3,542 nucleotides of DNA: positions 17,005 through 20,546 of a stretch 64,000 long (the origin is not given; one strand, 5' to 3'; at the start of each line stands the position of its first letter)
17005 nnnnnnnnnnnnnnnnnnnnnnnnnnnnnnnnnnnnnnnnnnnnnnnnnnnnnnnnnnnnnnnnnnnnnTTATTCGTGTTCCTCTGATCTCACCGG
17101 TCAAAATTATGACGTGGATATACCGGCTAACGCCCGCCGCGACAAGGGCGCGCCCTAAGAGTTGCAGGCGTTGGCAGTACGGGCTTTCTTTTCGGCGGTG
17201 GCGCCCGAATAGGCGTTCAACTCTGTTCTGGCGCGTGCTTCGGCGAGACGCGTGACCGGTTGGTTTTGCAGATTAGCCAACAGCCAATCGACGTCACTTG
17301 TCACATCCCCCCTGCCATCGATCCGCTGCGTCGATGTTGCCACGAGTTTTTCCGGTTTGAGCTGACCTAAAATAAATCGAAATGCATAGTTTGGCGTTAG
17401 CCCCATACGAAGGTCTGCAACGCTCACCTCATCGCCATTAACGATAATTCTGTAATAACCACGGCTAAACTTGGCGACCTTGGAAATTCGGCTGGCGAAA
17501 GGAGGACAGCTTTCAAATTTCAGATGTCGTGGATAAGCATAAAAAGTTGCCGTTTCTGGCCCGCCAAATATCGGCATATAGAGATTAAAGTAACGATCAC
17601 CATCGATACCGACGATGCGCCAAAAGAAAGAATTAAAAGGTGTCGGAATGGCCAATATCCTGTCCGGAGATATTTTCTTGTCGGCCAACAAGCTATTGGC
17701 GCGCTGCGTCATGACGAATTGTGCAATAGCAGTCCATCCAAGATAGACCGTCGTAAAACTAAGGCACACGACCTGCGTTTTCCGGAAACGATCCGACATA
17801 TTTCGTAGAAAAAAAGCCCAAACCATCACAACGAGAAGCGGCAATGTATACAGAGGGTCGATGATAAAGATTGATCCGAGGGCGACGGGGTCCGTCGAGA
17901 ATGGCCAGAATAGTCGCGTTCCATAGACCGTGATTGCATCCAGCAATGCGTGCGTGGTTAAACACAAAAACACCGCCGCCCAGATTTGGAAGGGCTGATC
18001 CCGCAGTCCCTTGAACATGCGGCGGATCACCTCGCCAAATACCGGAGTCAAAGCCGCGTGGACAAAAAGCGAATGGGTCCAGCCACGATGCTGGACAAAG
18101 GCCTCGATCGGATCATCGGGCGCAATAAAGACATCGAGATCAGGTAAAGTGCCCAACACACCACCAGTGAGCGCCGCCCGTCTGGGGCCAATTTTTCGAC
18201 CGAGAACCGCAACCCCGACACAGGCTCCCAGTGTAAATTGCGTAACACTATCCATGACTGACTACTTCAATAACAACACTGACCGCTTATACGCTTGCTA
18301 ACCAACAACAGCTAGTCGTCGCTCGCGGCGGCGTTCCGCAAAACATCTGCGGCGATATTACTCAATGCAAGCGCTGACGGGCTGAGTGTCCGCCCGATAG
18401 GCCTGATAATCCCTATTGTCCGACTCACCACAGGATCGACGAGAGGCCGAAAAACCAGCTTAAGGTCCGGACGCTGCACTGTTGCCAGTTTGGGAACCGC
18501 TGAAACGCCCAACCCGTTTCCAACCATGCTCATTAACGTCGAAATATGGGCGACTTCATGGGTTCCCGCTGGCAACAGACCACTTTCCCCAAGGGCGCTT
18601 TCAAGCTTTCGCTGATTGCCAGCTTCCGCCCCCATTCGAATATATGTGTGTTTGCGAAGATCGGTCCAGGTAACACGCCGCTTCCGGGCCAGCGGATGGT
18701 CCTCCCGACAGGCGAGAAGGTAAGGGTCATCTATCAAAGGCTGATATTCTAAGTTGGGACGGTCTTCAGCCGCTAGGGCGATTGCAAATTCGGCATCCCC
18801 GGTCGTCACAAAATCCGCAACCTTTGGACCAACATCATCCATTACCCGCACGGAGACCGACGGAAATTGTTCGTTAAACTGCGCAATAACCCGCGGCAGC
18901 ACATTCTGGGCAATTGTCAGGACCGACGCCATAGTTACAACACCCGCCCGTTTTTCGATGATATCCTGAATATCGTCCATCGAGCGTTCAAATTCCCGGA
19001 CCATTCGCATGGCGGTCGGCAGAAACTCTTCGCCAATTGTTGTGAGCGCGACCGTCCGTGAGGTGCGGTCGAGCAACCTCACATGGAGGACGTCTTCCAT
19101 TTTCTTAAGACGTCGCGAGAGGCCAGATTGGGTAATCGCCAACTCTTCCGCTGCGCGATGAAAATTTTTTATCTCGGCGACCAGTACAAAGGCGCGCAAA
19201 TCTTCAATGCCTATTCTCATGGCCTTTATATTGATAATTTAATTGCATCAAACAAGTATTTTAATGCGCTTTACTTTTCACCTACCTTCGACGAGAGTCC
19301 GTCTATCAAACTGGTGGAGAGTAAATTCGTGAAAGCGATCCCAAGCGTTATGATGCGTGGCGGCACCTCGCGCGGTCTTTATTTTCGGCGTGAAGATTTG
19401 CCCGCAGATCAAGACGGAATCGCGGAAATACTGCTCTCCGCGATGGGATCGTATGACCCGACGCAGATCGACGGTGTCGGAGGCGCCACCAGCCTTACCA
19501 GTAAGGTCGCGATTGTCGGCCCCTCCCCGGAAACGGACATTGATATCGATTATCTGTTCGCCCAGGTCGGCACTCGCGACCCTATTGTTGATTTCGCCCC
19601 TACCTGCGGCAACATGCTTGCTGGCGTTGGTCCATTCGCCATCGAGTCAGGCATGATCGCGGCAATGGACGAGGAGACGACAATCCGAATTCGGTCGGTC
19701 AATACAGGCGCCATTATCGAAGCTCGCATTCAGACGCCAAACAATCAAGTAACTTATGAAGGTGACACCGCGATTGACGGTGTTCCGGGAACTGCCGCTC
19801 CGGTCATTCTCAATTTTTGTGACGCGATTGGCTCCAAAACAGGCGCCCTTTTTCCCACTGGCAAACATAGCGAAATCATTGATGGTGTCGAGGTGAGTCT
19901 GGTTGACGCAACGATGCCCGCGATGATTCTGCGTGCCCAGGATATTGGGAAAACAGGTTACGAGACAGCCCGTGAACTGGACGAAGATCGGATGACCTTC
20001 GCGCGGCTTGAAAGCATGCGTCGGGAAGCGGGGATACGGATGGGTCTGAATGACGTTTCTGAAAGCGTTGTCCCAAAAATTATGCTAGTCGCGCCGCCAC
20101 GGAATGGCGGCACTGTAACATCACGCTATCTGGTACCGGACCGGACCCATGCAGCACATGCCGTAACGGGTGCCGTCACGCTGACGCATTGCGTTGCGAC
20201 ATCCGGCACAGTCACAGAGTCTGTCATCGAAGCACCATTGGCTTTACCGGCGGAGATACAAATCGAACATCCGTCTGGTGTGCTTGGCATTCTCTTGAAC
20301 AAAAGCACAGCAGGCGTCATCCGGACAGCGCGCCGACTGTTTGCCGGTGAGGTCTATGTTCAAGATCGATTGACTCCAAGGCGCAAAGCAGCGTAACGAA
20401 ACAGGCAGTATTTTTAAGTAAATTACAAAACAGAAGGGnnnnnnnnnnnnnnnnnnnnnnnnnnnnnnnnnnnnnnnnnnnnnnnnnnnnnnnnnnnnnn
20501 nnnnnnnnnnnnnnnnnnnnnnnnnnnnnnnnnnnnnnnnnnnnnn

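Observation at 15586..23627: Tricarboxylate-type catabolic island: TcuA-like flavoprotein, LysR, PrpF-family isomerase, TctC-like binding protein, and a TctA with a fused TctB-like tail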

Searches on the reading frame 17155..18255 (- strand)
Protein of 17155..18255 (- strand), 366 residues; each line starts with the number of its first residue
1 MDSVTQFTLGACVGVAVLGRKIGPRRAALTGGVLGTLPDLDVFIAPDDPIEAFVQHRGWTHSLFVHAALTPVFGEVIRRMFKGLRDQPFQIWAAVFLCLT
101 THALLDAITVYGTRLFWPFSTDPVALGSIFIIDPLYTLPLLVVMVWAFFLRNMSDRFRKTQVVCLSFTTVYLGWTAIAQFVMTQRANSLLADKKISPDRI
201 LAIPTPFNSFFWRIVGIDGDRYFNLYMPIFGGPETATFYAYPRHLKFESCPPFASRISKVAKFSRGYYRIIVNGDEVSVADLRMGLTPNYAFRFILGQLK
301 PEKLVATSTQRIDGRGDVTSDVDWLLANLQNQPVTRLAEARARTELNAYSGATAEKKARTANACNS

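Call 4: search_protein_families(library=pfam, proteins=[window:17155-18255:-], max_evalue=0.01)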
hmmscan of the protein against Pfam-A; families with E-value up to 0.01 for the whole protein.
window:17155-18255:- (366 aa): 1 family
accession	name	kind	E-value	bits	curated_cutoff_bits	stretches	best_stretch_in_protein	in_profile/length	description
PF04307.19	YdjM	-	1.2e-31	110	29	1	1-176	1-170/176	YdjM inner membrane protein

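Call 5: search_protein_families(library=ncbifam, proteins=[window:17155-18255:-], max_evalue=0.01)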
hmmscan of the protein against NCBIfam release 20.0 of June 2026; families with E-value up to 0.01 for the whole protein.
window:17155-18255:- (366 aa): 1 family
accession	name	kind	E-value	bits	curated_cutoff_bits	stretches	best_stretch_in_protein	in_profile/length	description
NF008651.0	PRK11648.1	equivalog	0.00012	21.9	216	1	48-120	63-131/196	metal-dependent hydrolase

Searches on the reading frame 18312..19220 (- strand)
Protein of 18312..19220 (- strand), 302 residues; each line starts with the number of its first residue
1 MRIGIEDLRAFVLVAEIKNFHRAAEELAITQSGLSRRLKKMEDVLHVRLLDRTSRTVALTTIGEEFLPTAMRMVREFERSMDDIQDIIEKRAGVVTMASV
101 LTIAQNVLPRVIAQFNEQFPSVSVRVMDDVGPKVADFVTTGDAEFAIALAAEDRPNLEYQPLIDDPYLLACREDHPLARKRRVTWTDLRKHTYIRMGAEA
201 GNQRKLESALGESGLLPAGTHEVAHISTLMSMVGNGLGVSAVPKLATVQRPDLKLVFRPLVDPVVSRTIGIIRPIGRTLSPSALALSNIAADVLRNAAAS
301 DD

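Call 4: search_protein_families(library=pfam, proteins=[window:18312-19220:-], max_evalue=0.01)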
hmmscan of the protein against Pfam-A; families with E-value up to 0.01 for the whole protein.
window:18312-19220:- (302 aa): 3 families
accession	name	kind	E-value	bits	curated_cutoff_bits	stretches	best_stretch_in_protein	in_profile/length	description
PF03466.25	LysR_substrate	-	1.1e-43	149.6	28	1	91-293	4-207/209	LysR substrate binding domain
PF00126.33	HTH_1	-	4.9e-19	68.5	26.6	1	5-64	1-60/60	Bacterial regulatory helix-turn-helix protein, lysR family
PF12727.12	PBP_like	-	0.0018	17.9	27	0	133-174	135-178/193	PBP superfamily domain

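Call 5: search_protein_families(library=ncbifam, proteins=[window:18312-19220:-], max_evalue=0.01)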
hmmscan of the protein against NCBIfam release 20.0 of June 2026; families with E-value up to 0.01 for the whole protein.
window:18312-19220:- (302 aa): 55 families (the best 25 are shown)
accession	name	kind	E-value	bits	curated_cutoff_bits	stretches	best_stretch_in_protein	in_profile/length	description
NF052633.1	LysR_TF_PsrA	exception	1.5e-69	234.2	540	1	4-288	6-290/297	L-proline-binding transcription factor PsrA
NF053705.1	TransRegGltCGpos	equivalog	3.8e-44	151.1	350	1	7-288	5-287/300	glutamate biosynthesis transcriptional regulator GltC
NF040786.1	LysR_Sec_metab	equivalog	5.9e-40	137.1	250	1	6-290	4-294/298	selenium metabolism-associated LysR family transcriptional regulator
NF045775.1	acetoin_reg_AlsR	exception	2.8e-37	128.8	430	1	6-259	4-258/290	acetoin biosynthesis transcriptional regulator AlsR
NF008416.0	PRK11242.1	equivalog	4.5e-37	128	277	1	7-294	5-291/300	transcriptional regulator CynR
NF047520.1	trans_act_CidR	equivalog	6.3e-37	127.3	415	1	5-278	3-276/292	cidABC operon transcriptional activator CidR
NF007439.0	PRK09986.1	equivalog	5.5e-32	111.3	290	1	2-262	6-268/296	LysR family transcriptional regulator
NF007385.0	PRK09906.1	equivalog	2.5e-31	108.9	356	1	7-261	5-259/296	DNA-binding transcriptional regulator HcaR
NF008722.0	PRK11716.1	equivalog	1.9e-30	105.9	246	1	5-247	3-246/293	HTH-type transcriptional activator IlvY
NF008361.0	PRK11151.1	equivalog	4.9e-29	101.5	329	1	5-279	3-278/305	DNA-binding transcriptional regulator OxyR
TIGR03339.1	phn_lysR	subfamily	7e-29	101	341.1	1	7-256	1-247/279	aminoethylphosphonate catabolism associated LysR family transcriptional regulator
NF007307.0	PRK09791.1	equivalog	2.1e-27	96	336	1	2-243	4-245/302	LysR family transcriptional regulator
NF009327.0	PRK12684.1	subfamily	4.7e-27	95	402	1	19-255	18-256/313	CysB family HTH-type transcriptional regulator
TIGR02424.1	TF_pcaQ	equivalog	4.8e-26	91.3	303.8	1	2-214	2-216/300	pca operon transcription factor PcaQ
NF009326.0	PRK12681.1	equivalog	7.7e-26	91.3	436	1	16-256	15-257/324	HTH-type transcriptional regulator CysB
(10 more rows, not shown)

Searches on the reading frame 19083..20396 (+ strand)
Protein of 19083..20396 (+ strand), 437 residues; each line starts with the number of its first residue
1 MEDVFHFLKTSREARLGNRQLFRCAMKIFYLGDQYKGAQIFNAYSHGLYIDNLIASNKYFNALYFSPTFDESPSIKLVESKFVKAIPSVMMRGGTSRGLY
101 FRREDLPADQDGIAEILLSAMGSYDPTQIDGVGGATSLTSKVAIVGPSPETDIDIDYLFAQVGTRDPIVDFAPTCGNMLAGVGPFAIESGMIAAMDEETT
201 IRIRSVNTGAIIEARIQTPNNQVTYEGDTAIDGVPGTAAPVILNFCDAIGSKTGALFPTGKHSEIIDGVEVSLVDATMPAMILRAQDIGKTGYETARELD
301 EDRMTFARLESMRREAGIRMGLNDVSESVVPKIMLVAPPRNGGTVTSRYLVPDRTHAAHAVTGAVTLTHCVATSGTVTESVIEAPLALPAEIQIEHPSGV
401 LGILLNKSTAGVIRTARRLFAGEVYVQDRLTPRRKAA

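Call 4: search_protein_families(library=pfam, proteins=[window:19083-20396:+], max_evalue=0.01)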
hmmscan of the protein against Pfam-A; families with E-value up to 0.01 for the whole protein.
window:19083-20396:+ (437 aa): 1 family
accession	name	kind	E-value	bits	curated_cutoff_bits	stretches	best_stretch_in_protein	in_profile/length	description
PF04303.18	PrpF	-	1.7e-106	356.7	27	1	85-426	3-370/371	PrpF protein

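Call 5: search_protein_families(library=ncbifam, proteins=[window:19083-20396:+], max_evalue=0.01)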
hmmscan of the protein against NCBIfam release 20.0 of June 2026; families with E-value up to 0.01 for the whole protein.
window:19083-20396:+ (437 aa): 2 families
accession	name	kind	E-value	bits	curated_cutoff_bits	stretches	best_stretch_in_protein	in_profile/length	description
NF033377.1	OMA_tautomer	equivalog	2.9e-138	460.6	440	1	91-426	1-348/349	4-oxalomesaconate tautomerase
TIGR02334.1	prpF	equivalog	1.5e-53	182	440.55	1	86-402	6-352/390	2-methylaconitate cis-trans isomerase PrpF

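Call 89: search_dna_similar(query=window:19329-20396:+, collection=plasmids, mode=protein, max_evalue=1e-10, max_rows=40, rows=spread)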
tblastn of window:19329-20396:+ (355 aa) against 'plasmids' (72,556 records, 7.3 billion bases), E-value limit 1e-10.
Records with a match: 503; places in all: 542; records where one place covers at least 80% of the query: 315.
Best place of each record, by identity: <60% 503.
By first word of the organism name: Ralstonia 138; Rhizobium 45; Pseudosulfitobacter 32; Agrobacterium 28; Bacillus 25; Piscirickettsia 18; Azospirillum 14; Paracoccus 12; Sinorhizobium 11; Sphingobium 10; and 67 more.
By predicted mobility (MOB-suite, as given by PLSDB): non-mobilizable 298; mobilizable 139; conjugative 66.
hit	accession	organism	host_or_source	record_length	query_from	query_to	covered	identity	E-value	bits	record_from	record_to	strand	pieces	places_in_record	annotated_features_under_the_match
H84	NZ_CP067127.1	Paracoccus alcaliphilus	whole organism,soil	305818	3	344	96%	55.0%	9e-102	335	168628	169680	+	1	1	4-oxalomesaconate tautomerase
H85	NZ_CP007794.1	Azospirillum argentinense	Triticum aestivum L.,Root,wheat ...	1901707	4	351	98%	50.6%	5e-91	305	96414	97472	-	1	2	record has no annotation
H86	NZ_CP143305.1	Paracoccus marcusii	Soil sample,soil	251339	1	344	97%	50.7%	2e-97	323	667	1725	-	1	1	none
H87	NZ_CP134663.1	Escherichia coli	Larus michahellis,bacteria,cloaca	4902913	1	344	97%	50.1%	2e-95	317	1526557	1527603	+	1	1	none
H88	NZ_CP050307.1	Rhizobium lusitanum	Oxytropis pumilio,cell culture,root ...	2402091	4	345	96%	50.0%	4e-98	325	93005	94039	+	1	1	none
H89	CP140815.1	Rhizobium ruizarguesonis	Trifolium pratense,whole organism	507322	3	345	97%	49.6%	2e-94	315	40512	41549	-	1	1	4-oxalomesaconate tautomerase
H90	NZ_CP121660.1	Sinorhizobium terangae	Desmanthus virgatus,cell culture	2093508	3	345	97%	49.0%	1e-95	318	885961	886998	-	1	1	none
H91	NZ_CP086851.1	Pseudosulfitobacter pseudonitzschiae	Skeletonema costatum,The surface ...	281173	4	344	96%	49.3%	7e-100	330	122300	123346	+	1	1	4-oxalomesaconate tautomerase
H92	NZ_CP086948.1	Pseudosulfitobacter pseudonitzschiae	Skeletonema costatum,The surface ...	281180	4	344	96%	49.3%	7e-100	330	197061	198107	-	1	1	4-oxalomesaconate tautomerase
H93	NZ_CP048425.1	Rhizobium daejeonense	Cell,soil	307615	4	345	96%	48.8%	1e-92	310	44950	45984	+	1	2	4-oxalomesaconate tautomerase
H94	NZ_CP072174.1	Rhizobium sp. AB2/73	Phyla canescens,cell culture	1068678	1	345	97%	47.6%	3e-91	305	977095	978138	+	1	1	record has no annotation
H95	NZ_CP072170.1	Agrobacterium larrymoorei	Ficus benjamina,cell culture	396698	1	345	97%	46.7%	2e-92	309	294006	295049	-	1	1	4-oxalomesaconate tautomerase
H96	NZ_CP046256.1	Sphingobium sp. CAP-1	cell culture,activated sludge of ...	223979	7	343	95%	47.5%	8e-88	295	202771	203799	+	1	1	4-oxalomesaconate tautomerase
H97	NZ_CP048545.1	Agrobacterium tumefaciens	walnut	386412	4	346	97%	46.4%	8e-80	272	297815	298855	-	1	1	4-oxalomesaconate tautomerase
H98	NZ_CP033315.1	Azospirillum brasilense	rhizosphere soil of Digitaria ...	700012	7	351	97%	46.2%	3e-81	276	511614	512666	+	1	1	4-oxalomesaconate tautomerase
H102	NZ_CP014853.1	Bacillus thuringiensis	soil,soil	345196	4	344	96%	39.9%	1e-74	257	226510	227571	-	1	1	PrpF domain-containing protein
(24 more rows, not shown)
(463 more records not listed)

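Call 90: get_annotated_region(hit=H102, flank=3500)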
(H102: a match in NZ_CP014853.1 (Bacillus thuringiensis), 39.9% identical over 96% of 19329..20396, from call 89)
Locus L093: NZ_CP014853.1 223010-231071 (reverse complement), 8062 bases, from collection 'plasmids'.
description: Bacillus thuringiensis strain HD12 plasmid pHD120345, complete sequence
organism: Bacillus thuringiensis (NCBI taxid 1428)
taxonomy: Bacteria; Bacillota; Bacilli; Bacillales; Bacillaceae; Bacillus; Bacillus thuringiensis
host: -; source: soil,soil; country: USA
typing (MOB-suite, as given by PLSDB): non-mobilizable; replicon rep_cluster_125; mating-pair formation MPF_T
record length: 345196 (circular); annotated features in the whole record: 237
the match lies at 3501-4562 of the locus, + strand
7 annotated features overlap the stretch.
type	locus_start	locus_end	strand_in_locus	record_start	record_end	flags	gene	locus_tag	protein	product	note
CDS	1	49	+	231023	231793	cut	-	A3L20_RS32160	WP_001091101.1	hypothetical protein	-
CDS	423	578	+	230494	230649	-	-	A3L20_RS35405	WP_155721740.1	hypothetical protein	-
CDS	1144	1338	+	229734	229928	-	-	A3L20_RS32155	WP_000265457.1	hypothetical protein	-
CDS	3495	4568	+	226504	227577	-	-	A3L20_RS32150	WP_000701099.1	PrpF domain-containing protein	-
CDS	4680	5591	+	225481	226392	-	-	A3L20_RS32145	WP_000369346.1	DMT family transporter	GO:0055085 - transmembrane transport [Evidence IEA]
CDS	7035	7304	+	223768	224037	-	-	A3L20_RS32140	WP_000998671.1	autorepressor SdpR family transcription factor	GO:0006355 - regulation of DNA-templated transcription [Evidence IEA]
CDS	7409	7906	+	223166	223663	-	-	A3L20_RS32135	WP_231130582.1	SdpI family protein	-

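Call 93: search_protein_families(library=ncbifam, proteins=[L093:3495-4568:+], max_evalue=1e-10)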
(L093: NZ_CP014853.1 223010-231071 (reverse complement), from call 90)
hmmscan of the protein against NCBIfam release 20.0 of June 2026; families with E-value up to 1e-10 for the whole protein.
L093:3495-4568:+ (357 aa): 2 families
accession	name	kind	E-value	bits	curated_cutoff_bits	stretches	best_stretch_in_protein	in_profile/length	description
NF033377.1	OMA_tautomer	equivalog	2.7e-125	418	440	1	8-356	1-348/349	4-oxalomesaconate tautomerase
TIGR02334.1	prpF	equivalog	2.3e-43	148.5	440.55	1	1-357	4-386/390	2-methylaconitate cis-trans isomerase PrpF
